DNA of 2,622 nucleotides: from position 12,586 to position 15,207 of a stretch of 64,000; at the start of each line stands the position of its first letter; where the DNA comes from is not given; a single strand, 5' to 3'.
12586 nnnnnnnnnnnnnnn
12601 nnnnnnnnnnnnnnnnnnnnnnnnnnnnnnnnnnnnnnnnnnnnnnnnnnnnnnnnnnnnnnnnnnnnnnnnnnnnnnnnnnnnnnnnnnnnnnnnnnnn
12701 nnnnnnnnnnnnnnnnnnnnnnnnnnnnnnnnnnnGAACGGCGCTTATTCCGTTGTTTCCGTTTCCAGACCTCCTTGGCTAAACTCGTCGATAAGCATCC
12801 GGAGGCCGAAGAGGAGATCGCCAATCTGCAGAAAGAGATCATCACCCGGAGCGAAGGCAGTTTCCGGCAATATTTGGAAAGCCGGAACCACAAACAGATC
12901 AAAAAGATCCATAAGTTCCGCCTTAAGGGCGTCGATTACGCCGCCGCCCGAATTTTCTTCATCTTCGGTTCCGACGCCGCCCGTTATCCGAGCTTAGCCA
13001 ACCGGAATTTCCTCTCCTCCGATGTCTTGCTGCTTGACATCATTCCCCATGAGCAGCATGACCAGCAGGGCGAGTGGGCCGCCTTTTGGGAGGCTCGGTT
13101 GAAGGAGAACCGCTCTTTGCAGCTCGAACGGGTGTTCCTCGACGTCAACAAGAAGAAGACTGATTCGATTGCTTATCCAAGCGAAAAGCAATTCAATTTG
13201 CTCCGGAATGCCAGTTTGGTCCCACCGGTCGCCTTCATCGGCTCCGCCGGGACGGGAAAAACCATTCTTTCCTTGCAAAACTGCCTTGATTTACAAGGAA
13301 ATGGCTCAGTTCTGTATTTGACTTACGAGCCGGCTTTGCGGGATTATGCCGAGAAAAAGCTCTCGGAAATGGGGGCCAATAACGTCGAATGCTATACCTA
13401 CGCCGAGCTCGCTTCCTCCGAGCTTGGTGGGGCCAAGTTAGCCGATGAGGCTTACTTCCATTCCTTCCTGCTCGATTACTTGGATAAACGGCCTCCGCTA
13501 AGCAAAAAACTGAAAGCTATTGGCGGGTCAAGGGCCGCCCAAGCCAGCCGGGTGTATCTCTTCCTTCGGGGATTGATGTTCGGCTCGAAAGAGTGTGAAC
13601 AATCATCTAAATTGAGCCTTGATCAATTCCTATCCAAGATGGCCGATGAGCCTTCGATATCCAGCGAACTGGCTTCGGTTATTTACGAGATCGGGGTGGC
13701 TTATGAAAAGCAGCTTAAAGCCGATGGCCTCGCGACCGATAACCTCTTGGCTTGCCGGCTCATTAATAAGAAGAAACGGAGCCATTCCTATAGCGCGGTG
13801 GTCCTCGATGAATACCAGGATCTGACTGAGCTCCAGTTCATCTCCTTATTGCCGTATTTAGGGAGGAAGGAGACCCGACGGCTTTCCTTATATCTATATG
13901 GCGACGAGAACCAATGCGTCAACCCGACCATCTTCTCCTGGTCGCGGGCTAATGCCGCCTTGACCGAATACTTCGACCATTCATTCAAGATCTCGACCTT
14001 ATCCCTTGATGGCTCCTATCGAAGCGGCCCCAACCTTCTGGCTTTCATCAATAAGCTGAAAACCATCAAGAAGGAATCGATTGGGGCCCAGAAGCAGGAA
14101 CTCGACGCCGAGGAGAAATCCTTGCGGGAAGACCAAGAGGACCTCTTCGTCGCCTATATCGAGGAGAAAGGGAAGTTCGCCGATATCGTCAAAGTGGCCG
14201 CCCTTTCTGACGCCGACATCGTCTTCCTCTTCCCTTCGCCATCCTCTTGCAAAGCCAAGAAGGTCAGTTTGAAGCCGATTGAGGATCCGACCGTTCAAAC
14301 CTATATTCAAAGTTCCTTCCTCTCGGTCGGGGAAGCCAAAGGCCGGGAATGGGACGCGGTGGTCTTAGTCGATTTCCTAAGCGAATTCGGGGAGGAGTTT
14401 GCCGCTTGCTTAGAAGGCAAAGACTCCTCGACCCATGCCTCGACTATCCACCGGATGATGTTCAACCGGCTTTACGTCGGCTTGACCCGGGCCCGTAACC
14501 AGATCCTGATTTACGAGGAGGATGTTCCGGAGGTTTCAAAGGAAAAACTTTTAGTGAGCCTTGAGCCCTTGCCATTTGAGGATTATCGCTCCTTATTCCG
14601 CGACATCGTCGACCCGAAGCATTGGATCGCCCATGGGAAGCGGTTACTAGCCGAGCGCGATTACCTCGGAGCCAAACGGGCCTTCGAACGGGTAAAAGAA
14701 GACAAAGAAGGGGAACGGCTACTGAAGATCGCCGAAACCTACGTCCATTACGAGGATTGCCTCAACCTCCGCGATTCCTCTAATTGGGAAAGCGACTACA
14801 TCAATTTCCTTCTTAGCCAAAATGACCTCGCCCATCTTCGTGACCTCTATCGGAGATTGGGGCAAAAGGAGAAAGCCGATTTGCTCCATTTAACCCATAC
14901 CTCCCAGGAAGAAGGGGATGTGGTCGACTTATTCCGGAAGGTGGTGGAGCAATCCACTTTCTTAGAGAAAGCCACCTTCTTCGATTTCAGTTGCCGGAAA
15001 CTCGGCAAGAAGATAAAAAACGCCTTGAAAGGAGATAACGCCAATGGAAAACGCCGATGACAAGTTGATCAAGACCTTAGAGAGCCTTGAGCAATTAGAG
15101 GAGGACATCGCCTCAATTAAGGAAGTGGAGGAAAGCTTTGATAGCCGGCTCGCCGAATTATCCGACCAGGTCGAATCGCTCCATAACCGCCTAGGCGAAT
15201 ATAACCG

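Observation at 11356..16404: Tightly coupled three-gene operon: a large UvrD-like helicase with a novel N-terminal extension, a coiled-coil protein, and a Vsr::Nudix fusion. Candidate uncharacterized DNA-repair or defense module.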

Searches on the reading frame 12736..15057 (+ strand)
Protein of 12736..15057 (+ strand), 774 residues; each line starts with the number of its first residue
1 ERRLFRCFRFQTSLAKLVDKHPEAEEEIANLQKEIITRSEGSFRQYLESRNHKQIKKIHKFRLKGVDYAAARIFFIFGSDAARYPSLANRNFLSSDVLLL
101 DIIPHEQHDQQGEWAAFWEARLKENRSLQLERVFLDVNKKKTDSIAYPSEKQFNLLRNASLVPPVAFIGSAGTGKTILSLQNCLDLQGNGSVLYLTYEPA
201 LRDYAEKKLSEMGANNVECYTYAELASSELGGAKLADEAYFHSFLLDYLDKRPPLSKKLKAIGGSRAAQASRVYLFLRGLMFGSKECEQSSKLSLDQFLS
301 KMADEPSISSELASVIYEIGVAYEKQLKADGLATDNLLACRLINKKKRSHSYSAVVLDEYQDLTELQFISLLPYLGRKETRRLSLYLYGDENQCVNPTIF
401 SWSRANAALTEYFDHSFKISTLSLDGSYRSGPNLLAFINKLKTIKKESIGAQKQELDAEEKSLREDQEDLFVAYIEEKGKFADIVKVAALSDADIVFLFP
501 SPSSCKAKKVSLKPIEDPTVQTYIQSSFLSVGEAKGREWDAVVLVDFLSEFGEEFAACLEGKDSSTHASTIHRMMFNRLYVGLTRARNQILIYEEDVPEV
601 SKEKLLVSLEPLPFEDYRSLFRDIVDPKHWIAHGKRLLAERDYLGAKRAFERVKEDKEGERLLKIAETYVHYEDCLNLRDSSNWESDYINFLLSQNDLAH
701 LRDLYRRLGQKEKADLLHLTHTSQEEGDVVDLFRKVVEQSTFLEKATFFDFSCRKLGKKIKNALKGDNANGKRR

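Call 35: search_protein_representatives(protein=window:12736-15057:+)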
Query: 774 residues. Proteins with E-value up to 0.001 (for the whole library): 696; up to 1e-10: 316; up to 1e-30: 49. The best 150 are listed.
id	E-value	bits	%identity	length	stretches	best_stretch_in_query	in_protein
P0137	0.0e+00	1578.9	92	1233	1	1-774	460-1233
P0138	1.5e-239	813.8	53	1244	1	1-760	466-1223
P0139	9.6e-129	447.5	39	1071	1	1-763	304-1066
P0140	1.1e-126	440.7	37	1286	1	2-765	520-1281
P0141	2.2e-123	429.8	37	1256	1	3-764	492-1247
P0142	2.6e-120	419.6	37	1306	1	2-758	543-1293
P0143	2.3e-118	413.2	35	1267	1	2-765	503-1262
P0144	2.3e-112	393.3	36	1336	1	2-737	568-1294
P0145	3.5e-108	379.5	39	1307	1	1-664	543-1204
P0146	3.8e-108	379.4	35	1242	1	2-752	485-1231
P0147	7.7e-107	375.1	35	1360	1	2-763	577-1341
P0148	3.6e-104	366.3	35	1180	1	2-762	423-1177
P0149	3.6e-100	353.0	35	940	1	34-756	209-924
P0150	8.5e-100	351.8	36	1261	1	2-723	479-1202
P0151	1.8e-95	337.5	33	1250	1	25-751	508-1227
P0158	4.7e-65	237.0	31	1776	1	2-761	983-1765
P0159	8.8e-61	222.8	29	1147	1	3-762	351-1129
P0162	1.1e-41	159.6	29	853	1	149-765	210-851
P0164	2.0e-39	152.2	28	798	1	23-691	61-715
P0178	5.4e-33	131.0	29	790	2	121-599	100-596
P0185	8.6e-31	123.7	30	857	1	21-595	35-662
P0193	1.9e-27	112.6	29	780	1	56-598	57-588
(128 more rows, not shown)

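Call 38: search_protein_families(library=pfam, proteins=[P0139, P0149, P0158, P0159, P0162, P0164, P0178, P0185, P0193], max_evalue=0.001)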
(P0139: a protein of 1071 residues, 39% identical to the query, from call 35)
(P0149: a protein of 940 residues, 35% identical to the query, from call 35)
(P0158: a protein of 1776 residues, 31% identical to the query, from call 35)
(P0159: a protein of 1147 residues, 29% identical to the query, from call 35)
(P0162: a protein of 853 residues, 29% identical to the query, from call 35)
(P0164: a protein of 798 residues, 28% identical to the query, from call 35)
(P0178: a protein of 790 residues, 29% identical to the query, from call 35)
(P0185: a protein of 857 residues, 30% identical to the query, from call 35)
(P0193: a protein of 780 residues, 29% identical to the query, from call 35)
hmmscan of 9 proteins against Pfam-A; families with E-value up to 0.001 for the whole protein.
P0139 (1071 aa): 7 families
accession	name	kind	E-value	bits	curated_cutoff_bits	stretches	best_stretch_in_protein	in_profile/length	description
PF00580.27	UvrD-helicase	-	2.7e-09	37.6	23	1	470-707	13-252/271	UvrD/REP helicase N-terminal domain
PF13245.12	AAA_19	-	1e-07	32.7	25.1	1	476-707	17-130/134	AAA domain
PF00270.35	DEAD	-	1.6e-06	28.4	26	1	477-524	21-71/167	DEAD/DEAH box helicase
PF13538.12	UvrD_C_2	-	1.5e-05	25.2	27.4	0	837-857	5-25/52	UvrD-like helicase C-terminal domain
PF09848.15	SLFN-g3_helicase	-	6.1e-05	22.9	24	0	477-519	8-52/354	Schlafen group 3, DNA/RNA helicase domain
PF04851.21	ResIII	-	0.00051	20.4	22.5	0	479-527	32-82/164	Type III restriction enzyme, res subunit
PF01443.25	Viral_helicase1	-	0.0007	19.9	21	0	649-708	43-99/228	Viral superfamily 1 RNA helicase core domain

P0149 (940 aa): 5 families
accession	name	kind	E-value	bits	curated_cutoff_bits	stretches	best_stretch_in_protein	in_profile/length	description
PF00580.27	UvrD-helicase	-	2.1e-09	37.9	23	1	336-574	13-252/271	UvrD/REP helicase N-terminal domain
PF13245.12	AAA_19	-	1.7e-08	35.2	25.1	1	334-574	9-130/134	AAA domain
PF13538.12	UvrD_C_2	-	7.2e-05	23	27.4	0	702-721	4-23/52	UvrD-like helicase C-terminal domain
PF04851.21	ResIII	-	0.00013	22.3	22.5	0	341-392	28-81/164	Type III restriction enzyme, res subunit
PF13604.12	AAA_30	-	0.00016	21.9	27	0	323-398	3-79/191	AAA domain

P0158 (1776 aa): 8 families
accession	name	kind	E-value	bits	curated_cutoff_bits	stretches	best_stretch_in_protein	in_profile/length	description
PF00580.27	UvrD-helicase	-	1.4e-15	58.1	23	1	1152-1395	7-252/271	UvrD/REP helicase N-terminal domain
PF13245.12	AAA_19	-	1.8e-12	48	25.1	1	1155-1395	9-130/134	AAA domain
PF09848.15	SLFN-g3_helicase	-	3e-10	40.4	24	1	1342-1448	67-180/354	Schlafen group 3, DNA/RNA helicase domain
PF13173.12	AAA_14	-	5.8e-06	26.8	27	0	1157-1206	2-48/129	AAA domain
PF13604.12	AAA_30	-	2.2e-05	24.7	27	0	1352-1394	87-128/191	AAA domain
PF01443.25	Viral_helicase1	-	4.5e-05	23.8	21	0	1352-1589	57-225/228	Viral superfamily 1 RNA helicase core domain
PF13538.12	UvrD_C_2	-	0.0002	21.6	27.4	0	1572-1590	31-51/52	UvrD-like helicase C-terminal domain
PF13401.12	AAA_22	-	0.00029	21.6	27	0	1349-1390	78-123/130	AAA domain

P0159 (1147 aa): 5 families
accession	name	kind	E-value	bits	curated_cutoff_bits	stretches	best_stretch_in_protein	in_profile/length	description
PF13245.12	AAA_19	-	5.8e-08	33.4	25.1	1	528-763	10-130/134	AAA domain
PF00580.27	UvrD-helicase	-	2.6e-07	31.1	23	1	525-763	9-252/271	UvrD/REP helicase N-terminal domain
PF13538.12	UvrD_C_2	-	1.2e-05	25.5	27.4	0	888-906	4-22/52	UvrD-like helicase C-terminal domain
PF09848.15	SLFN-g3_helicase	-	1.6e-05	24.8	24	0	536-580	8-52/354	Schlafen group 3, DNA/RNA helicase domain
PF04851.21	ResIII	-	0.00067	20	22.5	0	535-596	29-93/164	Type III restriction enzyme, res subunit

P0162 (853 aa): 12 families
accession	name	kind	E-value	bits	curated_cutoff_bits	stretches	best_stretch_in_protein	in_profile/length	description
PF00580.27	UvrD-helicase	-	7.9e-13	49.1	23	1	223-455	12-252/271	UvrD/REP helicase N-terminal domain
PF13245.12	AAA_19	-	8.5e-11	42.6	25.1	1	219-455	6-130/134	AAA domain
PF13538.12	UvrD_C_2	-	1e-07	32.2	27.4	0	632-653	29-51/52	UvrD-like helicase C-terminal domain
PF00308.24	Bac_DnaA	-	5.5e-07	30.4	23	1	225-303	35-114/162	Bacterial DnaA ATPAse domain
PF13479.12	AAA_24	-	4.5e-06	27.1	27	0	227-307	5-85/195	AAA domain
PF09848.15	SLFN-g3_helicase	-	6.6e-06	26.1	24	0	227-278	4-55/354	Schlafen group 3, DNA/RNA helicase domain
PF13401.12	AAA_22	-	0.00014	22.6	27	0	227-435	8-109/130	AAA domain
PF13173.12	AAA_14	-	0.0003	21.2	27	0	225-300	3-76/129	AAA domain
PF13361.12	UvrD_C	-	0.00031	20.7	25.6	0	582-654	285-346/350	UvrD-like helicase C-terminal domain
PF00004.35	AAA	-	0.00032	21.6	21.2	0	228-302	2-73/131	ATPase family associated with various cellular activities (AAA)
PF13191.12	AAA_16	-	0.00033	21.6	32.6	0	225-286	25-94/167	AAA ATPase domain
PF01637.24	ATPase_2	-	0.00086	19.6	33.2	0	225-329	21-79/225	ATPase domain predominantly from Archaea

P0164 (798 aa): 6 families
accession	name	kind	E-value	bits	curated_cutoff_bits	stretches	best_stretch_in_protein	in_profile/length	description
PF00580.27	UvrD-helicase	-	8.9e-12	45.7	23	1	209-427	13-252/271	UvrD/REP helicase N-terminal domain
PF01443.25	Viral_helicase1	-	1.4e-07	32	21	0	379-427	50-98/228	Viral superfamily 1 RNA helicase core domain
PF13245.12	AAA_19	-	1.8e-07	31.8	25.1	1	208-427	10-130/134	AAA domain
PF13538.12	UvrD_C_2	-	0.00031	21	27.4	0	554-577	3-26/52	UvrD-like helicase C-terminal domain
PF09848.15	SLFN-g3_helicase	-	0.00045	20.1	24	0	213-251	5-45/354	Schlafen group 3, DNA/RNA helicase domain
PF13361.12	UvrD_C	-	0.00095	19.1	25.6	0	554-617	288-346/350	UvrD-like helicase C-terminal domain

P0178 (790 aa): 7 families
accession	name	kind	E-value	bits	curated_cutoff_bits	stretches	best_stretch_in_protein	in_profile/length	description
PF00580.27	UvrD-helicase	-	7.5e-22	78.7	23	1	140-387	12-252/271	UvrD/REP helicase N-terminal domain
PF13245.12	AAA_19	-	7.7e-14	52.5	25.1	1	135-387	5-130/134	AAA domain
PF13401.12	AAA_22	-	3.5e-07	31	27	0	145-376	9-117/130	AAA domain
PF09848.15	SLFN-g3_helicase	-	1.8e-06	27.9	24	0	145-227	5-88/354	Schlafen group 3, DNA/RNA helicase domain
PF13538.12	UvrD_C_2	-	8.2e-05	22.8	27.4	0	571-589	32-51/52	UvrD-like helicase C-terminal domain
PF01443.25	Viral_helicase1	-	0.00012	22.4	21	0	340-400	50-115/228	Viral superfamily 1 RNA helicase core domain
PF13604.12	AAA_30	-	0.00038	20.7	27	0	342-386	84-128/191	AAA domain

P0185 (857 aa): 9 families
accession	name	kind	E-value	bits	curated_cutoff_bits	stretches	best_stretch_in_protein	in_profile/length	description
PF00580.27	UvrD-helicase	-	3.6e-11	43.7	23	1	196-448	11-252/271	UvrD/REP helicase N-terminal domain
PF13245.12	AAA_19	-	9.1e-10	39.3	25.1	1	198-448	11-130/134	AAA domain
PF09848.15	SLFN-g3_helicase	-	2.8e-07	30.6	24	0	386-513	74-185/354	Schlafen group 3, DNA/RNA helicase domain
PF00308.24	Bac_DnaA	-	8.4e-07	29.8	23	0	200-264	36-106/162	Bacterial DnaA ATPAse domain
PF01443.25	Viral_helicase1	-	1.5e-05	25.4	21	0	404-449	54-99/228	Viral superfamily 1 RNA helicase core domain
PF02562.22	PhoH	-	0.0001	22.3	27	0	411-461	123-171/205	PhoH-like protein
PF13173.12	AAA_14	-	0.00018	22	27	0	199-242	3-44/129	AAA domain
PF13538.12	UvrD_C_2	-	0.00018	21.8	27.4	0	641-659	32-51/52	UvrD-like helicase C-terminal domain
PF20720.3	nSTAND3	-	0.0003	21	27.2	0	201-252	20-62/155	Novel STAND NTPase 3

P0193 (780 aa): 5 families
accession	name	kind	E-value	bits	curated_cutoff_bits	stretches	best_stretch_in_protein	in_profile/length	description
PF00580.27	UvrD-helicase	-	3.5e-12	47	23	1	155-396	4-252/271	UvrD/REP helicase N-terminal domain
PF13245.12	AAA_19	-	6.9e-12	46.1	25.1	1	162-396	9-130/134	AAA domain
PF01443.25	Viral_helicase1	-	3.7e-07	30.6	21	0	351-396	49-98/228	Viral superfamily 1 RNA helicase core domain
PF04851.21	ResIII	-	4.5e-07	30.4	22.5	1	163-261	22-121/164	Type III restriction enzyme, res subunit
PF09848.15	SLFN-g3_helicase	-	3.5e-06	27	24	0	167-218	4-55/354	Schlafen group 3, DNA/RNA helicase domain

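Call 43: search_solved_structures(query=A4, max_evalue=0.001)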
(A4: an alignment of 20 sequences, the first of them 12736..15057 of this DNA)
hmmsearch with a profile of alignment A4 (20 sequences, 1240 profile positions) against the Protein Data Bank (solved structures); distinct sequences matched with E-value up to 0.001: 6.
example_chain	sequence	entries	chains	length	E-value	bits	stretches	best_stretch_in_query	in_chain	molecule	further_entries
9xzj_F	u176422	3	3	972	4e-06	28.5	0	621-710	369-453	F-box DNA helicase 1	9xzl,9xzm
6vl6_A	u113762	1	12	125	0.0003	22.3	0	1094-1129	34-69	T33_dn2A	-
8bu0_A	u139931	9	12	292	0.00035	22.1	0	1100-1129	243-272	Consensus tetratricopeptide repeat protein | Crystal structure of an 8-repeat consensus TPR superhelix with Zinc. | Monomer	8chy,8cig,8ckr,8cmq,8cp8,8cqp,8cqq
5hrz_A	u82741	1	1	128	0.00055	21.5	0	1094-1129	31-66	TPR domain protein 1na0C3_3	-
8ump_A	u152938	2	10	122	0.00061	21.3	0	1094-1128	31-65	T33-ml35-redesigned-TPR-domain-fold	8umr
3lfu_A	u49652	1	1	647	0.00098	20.6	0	823-919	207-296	DNA helicase II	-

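Call 54: predict_structure(alignment_id=A4)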
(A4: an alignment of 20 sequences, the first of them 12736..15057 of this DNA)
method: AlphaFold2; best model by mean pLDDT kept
length: 774 residues; sequences in the alignment: 20
mean_pLDDT: 87.8   pTM: 0.82
mean pLDDT of the five models: 87.8, 86.0, 84.5, 84.4, 82.3
residues with pLDDT >= 90: 402; 70-90: 331; 50-70: 35; < 50: 6
segments of 3 or more residues with pLDDT < 50: 770-774
pLDDT, mean of each block of 10 residues (from residue 1): 91 89 89 91 91 91 74 93 90 94 86 92 86 81 89 89 89 90 92 92 93 93 93 87 93 93 86 91 90 94 87 96 96 93 86 92 91 80 89 80 90 89 84 89 87 72 79 85 92 90 90 92 93 84 93 87 71 91 90 92 86 80 83 91 91 92 96 84 82 91 91 87 67 89 91 86 67 43
secondary structure, 60 per line:
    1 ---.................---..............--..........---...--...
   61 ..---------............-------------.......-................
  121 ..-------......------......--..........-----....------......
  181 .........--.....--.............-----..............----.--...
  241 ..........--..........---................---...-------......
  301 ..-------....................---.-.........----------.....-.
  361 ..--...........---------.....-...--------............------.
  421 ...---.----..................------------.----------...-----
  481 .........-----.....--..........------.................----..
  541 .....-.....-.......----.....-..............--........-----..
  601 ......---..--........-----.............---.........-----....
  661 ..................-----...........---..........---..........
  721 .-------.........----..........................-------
elements in order (helices of 4 or more, strands of 3 or more residues): E4-7 H8-20 H24-37 H40-49 E53-55 E58-62 E72-77 H78-83 E97-103 H105-122 E130-135 E142-147 H150-159 E165-168 H175-189 E192-196 H199-211 E217-221 H222-230 H238-250 H253-262 H266-281 H295-302 H310-329 H335-343 E354-358 H365-375 E385-389 H402-413 E420-423 H432-449 E473-475 H481-489 E495-499 H502-511 H518-527 E528-530 H531-534 E539-545 H547-551 H553-559 H564-568 H570-583 E586-593 H599-606 H614-621 H627-639 H643-651 H657-678 H684-694 H698-707 H711-721 H729-737 H742-767

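Call 56: fold_search(model_id=the predicted structure, library=pdb)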
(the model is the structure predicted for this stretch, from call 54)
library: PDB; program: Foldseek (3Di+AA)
matches with E <= 10: 1091; with E <= 0.001: 153
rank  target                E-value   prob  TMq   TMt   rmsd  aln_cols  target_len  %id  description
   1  2is4_B                1.0e-11  1.00  0.35  0.42  13.0       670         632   12  Crystal structure of UvrD-DNA-ADPNP ternary complex (released 2007-01-09)
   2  2is6_B                2.1e-11  1.00  0.35  0.41  13.3       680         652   12  Crystal structure of UvrD-DNA-ADPMgF3 ternary complex (released 2007-01-09)
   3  8qn8_H                2.1e-11  1.00  0.33  0.35  16.9       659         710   14  Mycobacterium smegmatis RNA polymerase in complex with HelD, SigA and RbpA in State II (released 2024-10-02)
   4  6yys_H                2.7e-11  1.00  0.30  0.33  20.4       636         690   15  Structure of Mycobacterium smegmatis HelD protein in complex with RNA polymerase core - State II, primary channel enga (released 2020-11-04)
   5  4c30_I                2.8e-11  1.00  0.39  0.46   9.1       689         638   13  Crystal structure of Deinococcus radiodurans UvrD in complex with DNA, form 2 (released 2013-10-30)
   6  1qhg                  4.0e-11  1.00  0.36  0.43   9.3       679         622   11  STRUCTURE OF DNA HELICASE MUTANT WITH ADPNP (released 1999-07-13)
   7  4c2t_A                4.2e-11  1.00  0.36  0.42  10.7       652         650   13  Crystal structure of full length Deinococcus radiodurans UvrD in complex with DNA (released 2013-10-30)
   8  4c2u_A                4.4e-11  1.00  0.39  0.45   9.0       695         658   12  Crystal structure of Deinococcus radiodurans UvrD in complex with DNA, Form 1 (released 2013-10-30)
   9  4c30_A                5.3e-11  1.00  0.38  0.45  10.0       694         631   13  Crystal structure of Deinococcus radiodurans UvrD in complex with DNA, form 2 (released 2013-10-30)
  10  6yxu_H                5.6e-11  1.00  0.30  0.33  16.9       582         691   16  Structure of Mycobacterium smegmatis HelD protein in complex with RNA polymerase core - State I, primary channel engag (released 2020-11-04)
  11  4c2t_B                7.9e-11  1.00  0.38  0.45   9.1       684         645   13  Crystal structure of full length Deinococcus radiodurans UvrD in complex with DNA (released 2013-10-30)
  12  2is4_A                8.2e-11  1.00  0.35  0.41  12.4       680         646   10  Crystal structure of UvrD-DNA-ADPNP ternary complex (released 2007-01-09)
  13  4c2t_D                9.1e-11  1.00  0.37  0.44   9.5       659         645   14  Crystal structure of full length Deinococcus radiodurans UvrD in complex with DNA (released 2013-10-30)
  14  2is2_A                1.0e-10  1.00  0.34  0.40  14.0       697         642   11  Crystal structure of UvrD-DNA binary complex (released 2007-01-09)
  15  9xzm_F                1.0e-10  1.00  0.33  0.41  10.3       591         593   15  Cryo-EM structure of F-box helicase 1 (FBH1) bound to an SCF ubiquitin ligase complex and a 3-way DNA fork (substrate  (released 2026-01-28)
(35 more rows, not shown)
